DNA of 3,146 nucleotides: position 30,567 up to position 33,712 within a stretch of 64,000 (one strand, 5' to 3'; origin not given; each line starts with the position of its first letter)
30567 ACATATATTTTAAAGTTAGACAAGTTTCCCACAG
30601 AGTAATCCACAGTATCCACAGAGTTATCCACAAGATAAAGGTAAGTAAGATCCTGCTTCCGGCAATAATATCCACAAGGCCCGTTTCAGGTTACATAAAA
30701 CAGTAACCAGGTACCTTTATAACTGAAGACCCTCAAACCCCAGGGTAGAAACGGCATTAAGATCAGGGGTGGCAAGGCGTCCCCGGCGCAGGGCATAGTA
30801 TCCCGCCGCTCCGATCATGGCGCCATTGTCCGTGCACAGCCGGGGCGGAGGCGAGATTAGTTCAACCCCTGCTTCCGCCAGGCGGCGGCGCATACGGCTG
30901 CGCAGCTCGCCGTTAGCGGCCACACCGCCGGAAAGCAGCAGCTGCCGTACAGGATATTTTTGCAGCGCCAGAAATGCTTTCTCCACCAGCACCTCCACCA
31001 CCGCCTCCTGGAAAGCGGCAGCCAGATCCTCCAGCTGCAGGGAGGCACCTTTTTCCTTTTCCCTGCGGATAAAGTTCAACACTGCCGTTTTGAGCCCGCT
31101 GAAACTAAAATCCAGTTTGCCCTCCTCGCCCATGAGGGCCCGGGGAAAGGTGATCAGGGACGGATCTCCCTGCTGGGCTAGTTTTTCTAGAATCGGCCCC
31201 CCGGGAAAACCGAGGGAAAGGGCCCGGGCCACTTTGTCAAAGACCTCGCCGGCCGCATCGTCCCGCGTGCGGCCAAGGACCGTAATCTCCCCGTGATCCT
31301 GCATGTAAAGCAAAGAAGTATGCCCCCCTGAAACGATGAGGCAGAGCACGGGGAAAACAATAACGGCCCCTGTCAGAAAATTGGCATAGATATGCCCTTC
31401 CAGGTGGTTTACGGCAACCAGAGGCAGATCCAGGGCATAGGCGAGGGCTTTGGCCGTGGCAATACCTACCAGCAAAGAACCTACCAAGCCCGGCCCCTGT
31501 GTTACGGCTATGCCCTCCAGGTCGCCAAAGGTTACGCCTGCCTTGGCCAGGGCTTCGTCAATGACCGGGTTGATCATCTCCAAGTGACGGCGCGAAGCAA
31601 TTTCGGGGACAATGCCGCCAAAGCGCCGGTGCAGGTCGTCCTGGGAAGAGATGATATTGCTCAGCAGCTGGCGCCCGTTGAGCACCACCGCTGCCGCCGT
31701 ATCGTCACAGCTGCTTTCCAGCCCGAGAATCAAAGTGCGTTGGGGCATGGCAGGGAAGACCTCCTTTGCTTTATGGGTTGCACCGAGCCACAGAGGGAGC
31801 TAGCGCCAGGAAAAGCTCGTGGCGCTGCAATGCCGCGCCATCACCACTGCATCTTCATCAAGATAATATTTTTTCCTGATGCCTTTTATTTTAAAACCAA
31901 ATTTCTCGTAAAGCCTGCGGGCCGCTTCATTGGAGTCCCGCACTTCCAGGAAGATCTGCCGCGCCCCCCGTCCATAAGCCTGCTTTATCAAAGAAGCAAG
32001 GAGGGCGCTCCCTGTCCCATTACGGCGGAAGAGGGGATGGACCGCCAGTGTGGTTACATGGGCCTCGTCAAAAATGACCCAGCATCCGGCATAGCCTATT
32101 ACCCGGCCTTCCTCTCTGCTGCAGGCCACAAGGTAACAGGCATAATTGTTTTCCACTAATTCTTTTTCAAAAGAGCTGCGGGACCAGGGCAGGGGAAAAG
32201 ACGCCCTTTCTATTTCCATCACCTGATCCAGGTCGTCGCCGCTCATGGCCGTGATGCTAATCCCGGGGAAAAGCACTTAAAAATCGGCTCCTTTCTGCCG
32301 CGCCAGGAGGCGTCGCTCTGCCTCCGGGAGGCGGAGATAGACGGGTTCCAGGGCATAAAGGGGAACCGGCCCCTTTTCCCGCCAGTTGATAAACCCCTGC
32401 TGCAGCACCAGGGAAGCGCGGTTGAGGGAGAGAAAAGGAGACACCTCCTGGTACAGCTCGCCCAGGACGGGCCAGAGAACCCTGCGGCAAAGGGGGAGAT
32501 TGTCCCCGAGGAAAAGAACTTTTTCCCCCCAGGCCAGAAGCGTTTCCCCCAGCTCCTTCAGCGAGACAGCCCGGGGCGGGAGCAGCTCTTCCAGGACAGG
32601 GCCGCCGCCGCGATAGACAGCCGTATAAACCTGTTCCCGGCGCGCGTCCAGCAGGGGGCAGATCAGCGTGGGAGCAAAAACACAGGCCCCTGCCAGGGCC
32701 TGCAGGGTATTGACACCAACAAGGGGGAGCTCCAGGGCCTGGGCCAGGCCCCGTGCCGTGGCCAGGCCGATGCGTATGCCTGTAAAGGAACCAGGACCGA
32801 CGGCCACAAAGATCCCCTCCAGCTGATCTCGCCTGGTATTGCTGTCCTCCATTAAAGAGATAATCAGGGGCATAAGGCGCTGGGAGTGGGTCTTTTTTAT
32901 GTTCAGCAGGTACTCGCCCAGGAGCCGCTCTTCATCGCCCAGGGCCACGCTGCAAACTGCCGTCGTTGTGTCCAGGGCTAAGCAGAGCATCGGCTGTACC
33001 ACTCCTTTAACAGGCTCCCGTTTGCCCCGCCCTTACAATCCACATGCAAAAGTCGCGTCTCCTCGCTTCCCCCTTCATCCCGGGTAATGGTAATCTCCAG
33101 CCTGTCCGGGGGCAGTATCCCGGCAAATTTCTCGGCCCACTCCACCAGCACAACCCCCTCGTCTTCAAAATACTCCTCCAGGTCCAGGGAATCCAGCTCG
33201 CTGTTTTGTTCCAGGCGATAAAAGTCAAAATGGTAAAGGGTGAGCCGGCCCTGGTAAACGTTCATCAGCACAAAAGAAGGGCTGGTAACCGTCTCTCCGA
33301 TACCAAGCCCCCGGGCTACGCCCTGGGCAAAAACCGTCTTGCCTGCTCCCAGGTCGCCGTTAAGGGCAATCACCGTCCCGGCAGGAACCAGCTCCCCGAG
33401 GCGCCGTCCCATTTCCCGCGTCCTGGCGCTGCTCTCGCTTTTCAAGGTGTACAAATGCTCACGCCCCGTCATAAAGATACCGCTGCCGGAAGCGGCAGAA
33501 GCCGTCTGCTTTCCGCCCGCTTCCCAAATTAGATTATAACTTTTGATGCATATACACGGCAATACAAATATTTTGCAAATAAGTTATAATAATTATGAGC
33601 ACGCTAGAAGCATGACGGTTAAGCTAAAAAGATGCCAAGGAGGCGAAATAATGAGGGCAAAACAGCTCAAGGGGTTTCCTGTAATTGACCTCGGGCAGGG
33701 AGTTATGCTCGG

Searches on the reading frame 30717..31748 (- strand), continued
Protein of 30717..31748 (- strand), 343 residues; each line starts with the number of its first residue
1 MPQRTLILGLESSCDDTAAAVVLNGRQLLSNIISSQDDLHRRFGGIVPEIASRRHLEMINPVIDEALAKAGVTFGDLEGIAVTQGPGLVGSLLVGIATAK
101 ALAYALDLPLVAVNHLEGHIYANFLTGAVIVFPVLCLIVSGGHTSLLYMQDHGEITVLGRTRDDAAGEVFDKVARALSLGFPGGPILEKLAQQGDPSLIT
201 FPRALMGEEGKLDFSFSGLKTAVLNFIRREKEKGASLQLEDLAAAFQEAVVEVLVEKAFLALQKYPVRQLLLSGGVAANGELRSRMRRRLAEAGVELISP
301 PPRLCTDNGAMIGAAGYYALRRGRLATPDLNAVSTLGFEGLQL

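Call 49: list_cluster_members(proteins=[P0001, P0003, P0024, P0049, P0052, P0081, P0090])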
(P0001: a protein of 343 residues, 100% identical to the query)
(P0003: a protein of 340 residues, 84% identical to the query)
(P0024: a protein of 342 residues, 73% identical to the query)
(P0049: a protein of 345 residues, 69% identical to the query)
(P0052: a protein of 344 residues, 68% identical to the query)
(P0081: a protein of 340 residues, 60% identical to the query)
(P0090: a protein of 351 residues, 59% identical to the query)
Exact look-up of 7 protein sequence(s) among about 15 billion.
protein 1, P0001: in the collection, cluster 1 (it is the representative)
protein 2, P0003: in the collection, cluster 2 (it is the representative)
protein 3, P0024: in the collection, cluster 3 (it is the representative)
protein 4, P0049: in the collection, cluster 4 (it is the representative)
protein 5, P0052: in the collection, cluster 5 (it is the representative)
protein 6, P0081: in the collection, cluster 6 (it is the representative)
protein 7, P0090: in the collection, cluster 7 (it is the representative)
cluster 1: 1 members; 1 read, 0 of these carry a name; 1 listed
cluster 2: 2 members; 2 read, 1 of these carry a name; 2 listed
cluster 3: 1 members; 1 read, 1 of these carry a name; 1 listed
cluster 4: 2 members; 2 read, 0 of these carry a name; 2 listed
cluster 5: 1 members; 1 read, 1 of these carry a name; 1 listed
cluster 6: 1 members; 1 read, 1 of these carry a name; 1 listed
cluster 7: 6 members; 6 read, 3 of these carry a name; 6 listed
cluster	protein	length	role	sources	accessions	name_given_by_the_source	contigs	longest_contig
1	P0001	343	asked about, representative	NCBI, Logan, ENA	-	-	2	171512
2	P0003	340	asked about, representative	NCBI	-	-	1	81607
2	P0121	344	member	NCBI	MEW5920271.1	MAG: tRNA (adenosine(37)-N6)-threonylcarbamoyltransferase complex transferase subunit ...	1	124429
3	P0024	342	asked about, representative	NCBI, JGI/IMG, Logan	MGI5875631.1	MAG: tRNA (adenosine(37)-N6)-threonylcarbamoyltransferase complex transferase subunit ... | N6-L-threonylcarbamoyladenine synthase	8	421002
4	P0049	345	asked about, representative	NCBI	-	-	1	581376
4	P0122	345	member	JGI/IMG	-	-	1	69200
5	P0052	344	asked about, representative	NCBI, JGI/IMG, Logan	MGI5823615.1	MAG: tRNA (adenosine(37)-N6)-threonylcarbamoyltransferase complex transferase subunit ... | N6-L-threonylcarbamoyladenine synthase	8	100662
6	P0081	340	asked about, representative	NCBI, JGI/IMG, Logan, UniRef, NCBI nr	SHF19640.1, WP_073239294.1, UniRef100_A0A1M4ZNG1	tRNA (adenosine(37)-N6)-threonylcarbamoyltransferase complex transferase subunit TsaD ... | tRNA N6-adenosine threonylcarbamoyltransferase n=1 Tax=Desulforamulus putei DSM 12395 ...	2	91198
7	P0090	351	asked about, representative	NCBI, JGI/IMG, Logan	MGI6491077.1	MAG: tRNA (adenosine(37)-N6)-threonylcarbamoyltransferase complex transferase subunit ... | N6-L-threonylcarbamoyladenine synthase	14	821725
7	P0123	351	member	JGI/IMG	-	N6-L-threonylcarbamoyladenine synthase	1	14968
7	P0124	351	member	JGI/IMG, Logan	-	N6-L-threonylcarbamoyladenine synthase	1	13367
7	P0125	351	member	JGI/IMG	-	-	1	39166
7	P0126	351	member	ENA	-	-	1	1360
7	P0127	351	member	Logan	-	-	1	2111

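Call 51: search_protein_families(library=pfam, proteins=[L012:7928-8977:-, L012:5926-7449:+])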
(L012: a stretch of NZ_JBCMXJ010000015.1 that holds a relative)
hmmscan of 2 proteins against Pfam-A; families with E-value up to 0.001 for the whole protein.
L012:7928-8977:- (349 aa): 8 families
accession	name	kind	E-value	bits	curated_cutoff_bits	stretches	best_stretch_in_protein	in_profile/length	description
PF00005.33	ABC_tran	-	9.8e-31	107.6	25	1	46-175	2-137/137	ABC transporter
PF16326.10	ABC_tran_CTD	-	8.9e-14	51.9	32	1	282-346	3-67/69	ABC transporter C-terminal domain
PF13304.12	AAA_21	-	8.5e-07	29.8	27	1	59-75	3-19/304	AAA domain, putative AbiEii toxin, Type IV TA system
PF02463.25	SMC_N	-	1.6e-05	24.9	40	0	144-215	134-210/220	RecF/RecN/SMC N terminal domain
PF13555.12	AAA_29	-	2.2e-05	24.6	27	1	44-81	11-48/61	P-loop containing region of AAA domain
PF13476.12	AAA_23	-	2.5e-05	25.5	27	1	45-76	10-40/201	AAA domain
PF03193.22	RsgA_GTPase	-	0.00026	21.3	30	1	45-83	97-134/174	RsgA GTPase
PF13175.12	AAA_15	-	0.00065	19.8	32.1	0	45-227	14-92/374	AAA ATPase domain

L012:5926-7449:+ (507 aa): 3 families
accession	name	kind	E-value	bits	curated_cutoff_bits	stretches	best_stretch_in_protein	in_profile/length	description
PF00682.25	HMGL-like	-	1.2e-87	294.1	29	1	8-276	2-260/260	HMGL-like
PF22617.1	HCS_D2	-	3.3e-29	101.5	27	1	290-371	1-82/82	Homocitrate synthase post-HMGL domain-like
PF08502.15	LeuA_dimer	-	3.2e-24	85.7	24.9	1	373-503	2-130/131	LeuA allosteric (dimerisation) domain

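Call 56: find_encoding_contigs(protein=P0024, flank=1500, max_places=10)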
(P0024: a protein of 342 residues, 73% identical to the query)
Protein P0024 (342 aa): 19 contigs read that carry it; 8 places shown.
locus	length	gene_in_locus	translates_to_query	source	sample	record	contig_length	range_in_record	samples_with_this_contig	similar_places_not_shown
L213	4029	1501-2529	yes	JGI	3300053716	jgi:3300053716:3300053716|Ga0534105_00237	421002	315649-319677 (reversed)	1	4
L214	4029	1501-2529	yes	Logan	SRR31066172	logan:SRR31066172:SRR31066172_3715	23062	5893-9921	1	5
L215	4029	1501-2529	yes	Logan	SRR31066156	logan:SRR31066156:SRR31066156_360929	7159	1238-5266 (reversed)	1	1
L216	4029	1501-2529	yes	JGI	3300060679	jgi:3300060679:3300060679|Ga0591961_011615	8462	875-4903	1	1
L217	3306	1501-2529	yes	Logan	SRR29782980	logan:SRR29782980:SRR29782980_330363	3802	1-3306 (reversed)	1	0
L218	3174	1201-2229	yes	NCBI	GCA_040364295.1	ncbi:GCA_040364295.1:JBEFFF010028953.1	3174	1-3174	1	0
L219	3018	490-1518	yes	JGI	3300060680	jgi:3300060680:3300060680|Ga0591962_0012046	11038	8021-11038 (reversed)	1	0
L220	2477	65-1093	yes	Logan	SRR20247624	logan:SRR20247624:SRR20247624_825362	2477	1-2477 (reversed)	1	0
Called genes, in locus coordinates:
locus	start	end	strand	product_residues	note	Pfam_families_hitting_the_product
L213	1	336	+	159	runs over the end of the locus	PF02367:TsaE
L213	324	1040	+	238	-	PF00814:TsaD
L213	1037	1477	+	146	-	PF00583:Acetyltransf_1, PF13673:Acetyltransf_10, PF13508:Acetyltransf_7, PF08445:FR47 (weak)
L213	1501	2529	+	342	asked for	PF00814:TsaD, PF02543:Carbam_trans_N (weak), PF22521:HypF_C_2 (weak)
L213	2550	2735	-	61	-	-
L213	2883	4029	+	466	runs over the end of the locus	PF01225:Mur_ligase, PF08245:Mur_ligase_M, PF02875:Mur_ligase_C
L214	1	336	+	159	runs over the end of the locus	PF02367:TsaE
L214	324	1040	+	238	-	PF00814:TsaD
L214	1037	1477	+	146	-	PF00583:Acetyltransf_1, PF13673:Acetyltransf_10, PF13508:Acetyltransf_7, PF08445:FR47 (weak)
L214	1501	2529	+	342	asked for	PF00814:TsaD, PF02543:Carbam_trans_N (weak), PF22521:HypF_C_2 (weak)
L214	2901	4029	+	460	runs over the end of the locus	PF01225:Mur_ligase, PF08245:Mur_ligase_M, PF02875:Mur_ligase_C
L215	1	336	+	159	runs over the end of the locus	PF02367:TsaE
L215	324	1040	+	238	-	PF00814:TsaD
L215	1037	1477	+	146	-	PF00583:Acetyltransf_1, PF13673:Acetyltransf_10, PF13508:Acetyltransf_7, PF08445:FR47 (weak)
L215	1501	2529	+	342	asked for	PF00814:TsaD, PF02543:Carbam_trans_N (weak), PF22521:HypF_C_2 (weak)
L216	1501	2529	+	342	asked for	PF00814:TsaD, PF02543:Carbam_trans_N (weak), PF22521:HypF_C_2 (weak)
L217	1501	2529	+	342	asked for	PF00814:TsaD, PF02543:Carbam_trans_N (weak), PF22521:HypF_C_2 (weak)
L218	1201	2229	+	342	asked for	PF00814:TsaD, PF02543:Carbam_trans_N (weak), PF22521:HypF_C_2 (weak)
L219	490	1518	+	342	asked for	PF00814:TsaD, PF02543:Carbam_trans_N (weak), PF22521:HypF_C_2 (weak)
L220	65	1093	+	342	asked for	PF00814:TsaD, PF02543:Carbam_trans_N (weak), PF22521:HypF_C_2 (weak)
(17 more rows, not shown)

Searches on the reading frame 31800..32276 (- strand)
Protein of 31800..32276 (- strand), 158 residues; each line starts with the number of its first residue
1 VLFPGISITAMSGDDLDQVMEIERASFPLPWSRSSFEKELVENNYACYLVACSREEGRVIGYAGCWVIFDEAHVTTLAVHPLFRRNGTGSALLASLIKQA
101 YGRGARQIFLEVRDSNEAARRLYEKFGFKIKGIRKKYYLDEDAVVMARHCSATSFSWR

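Call 6: search_protein_families(library=ncbifam, proteins=[window:31800-32276:-])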
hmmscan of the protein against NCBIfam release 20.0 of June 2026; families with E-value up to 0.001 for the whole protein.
window:31800-32276:- (158 aa): 27 families (the best 25 are shown)
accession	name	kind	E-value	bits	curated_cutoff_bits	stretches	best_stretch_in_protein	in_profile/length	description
TIGR01575.1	rimI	equivalog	2.5e-42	144.2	86.4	1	15-146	1-132/132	ribosomal protein S18-alanine N-acetyltransferase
NF007025.1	PRK09491.1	equivalog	7.6e-30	103.8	173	1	8-148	3-143/145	ribosomal protein S18-alanine N-acetyltransferase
NF002959.0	PRK03624.1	equivalog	3.2e-11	43.1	124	1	7-130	8-131/147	GNAT family acetyltransferase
TIGR03103.1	trio_acet_GNAT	equivalog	2.2e-09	36.4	569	1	12-129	90-213/547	N-acetylglutaminylglutamine synthetase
NF049894.1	CG3035_N_ac_Glu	equivalog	5.1e-09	35.8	280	1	74-130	235-291/300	N-acetylglutamate synthase, CG3035 family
TIGR03448.1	mycothiol_MshD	equivalog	1.2e-08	34.7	163.1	1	39-99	37-99/294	mycothiol synthase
TIGR03585.1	PseH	equivalog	1.7e-08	34.7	93.1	1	37-142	42-147/156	UDP-4-amino-4,6-dideoxy-N-acetyl-beta-L-altrosamine N-acetyltransferase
NF040503.1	resist_ArsN1a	equivalog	4.6e-07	29.7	170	1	48-136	48-141/159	arsinothricin resistance N-acetyltransferase ArsN1 family A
NF040502.1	PPT_acetyltrans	equivalog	4.9e-07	29.6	300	1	44-133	56-147/183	phosphinothricin N-acetyltransferase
NF053587.1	SpmdActasePaiA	equivalog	1.4e-06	28.2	250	1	75-143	94-162/172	spermidine/spermine N(1)-acetyltransferase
NF040501.1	resist_ArsN2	equivalog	1.4e-06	27.9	125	1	51-129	28-102/133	arsenic resistance N-acetyltransferase ArsN2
NF033083.0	AAC_3_I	equivalog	1.5e-06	28.5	200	1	36-129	38-135/145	AAC(3)-I family aminoglycoside N-acetyltransferase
NF007853.0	PRK10562.1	equivalog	1.5e-06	28.5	125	1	52-138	52-130/146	N-acetyltransferase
NF007527.0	PRK10140.1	equivalog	2.1e-06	27.7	236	1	33-146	38-154/162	N-acetyltransferase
NF008212.0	PRK10975.1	equivalog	2.7e-06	27.4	219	1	54-133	145-225/232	dTDP-4-amino-4,6-dideoxy-D-galactose acyltransferase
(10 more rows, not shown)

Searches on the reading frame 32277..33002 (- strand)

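Call 6: search_protein_families(library=ncbifam, proteins=[window:32277-33002:-])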
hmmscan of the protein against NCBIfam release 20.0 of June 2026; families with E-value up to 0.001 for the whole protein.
window:32277-33002:- (241 aa): 5 families
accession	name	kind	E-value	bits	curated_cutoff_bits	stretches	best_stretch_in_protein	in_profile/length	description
TIGR03725.1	T6A_YeaZ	equivalog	1.7e-49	168.7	69.3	1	8-224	2-212/212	tRNA (adenosine(37)-N6)-threonylcarbamoyltransferase complex dimerization subunit type 1 TsaB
TIGR00329.1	gcp_kae1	subfamily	5.8e-10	38.9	207.8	1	37-102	46-111/305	tRNA (adenosine(37)-N6)-threonylcarbamoyltransferase complex transferase subunit TsaD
TIGR03723.1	T6A_TsaD_YgjD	equivalog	1.6e-09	37.3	296.1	1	37-110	47-120/314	tRNA (adenosine(37)-N6)-threonylcarbamoyltransferase complex transferase subunit TsaD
TIGR03722.2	arch_KAE1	equivalog_domain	1.7e-07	30.7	375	1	37-99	44-106/323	KEOPS complex N(6)-L-threonylcarbamoyladenine synthase Kae1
NF007174.0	PRK09605.1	equivalog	1.3e-06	27.2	447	1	38-99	47-108/535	bifunctional N(6)-L-threonylcarbamoyladenine synthase/serine/threonine protein kinase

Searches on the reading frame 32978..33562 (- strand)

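Call 6: search_protein_families(library=ncbifam, proteins=[window:32978-33562:-])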
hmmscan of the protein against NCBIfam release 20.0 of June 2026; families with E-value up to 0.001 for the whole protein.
window:32978-33562:- (194 aa): 3 families
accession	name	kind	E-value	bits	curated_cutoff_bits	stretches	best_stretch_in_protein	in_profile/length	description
TIGR00150.1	T6A_YjeE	equivalog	3.9e-37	127.1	60.1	1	46-167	6-128/135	tRNA (adenosine(37)-N6)-threonylcarbamoyltransferase complex ATPase subunit type 1 TsaE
NF007931.0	PRK10646.1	equivalog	1.6e-26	93.1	246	1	45-176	11-142/153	tRNA (adenosine(37)-N6)-threonylcarbamoyltransferase complex ATPase subunit type 1 TsaE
NF006320.0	PRK08533.1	equivalog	0.00014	21.5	215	1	49-86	11-48/230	flagellar accessory protein FlaH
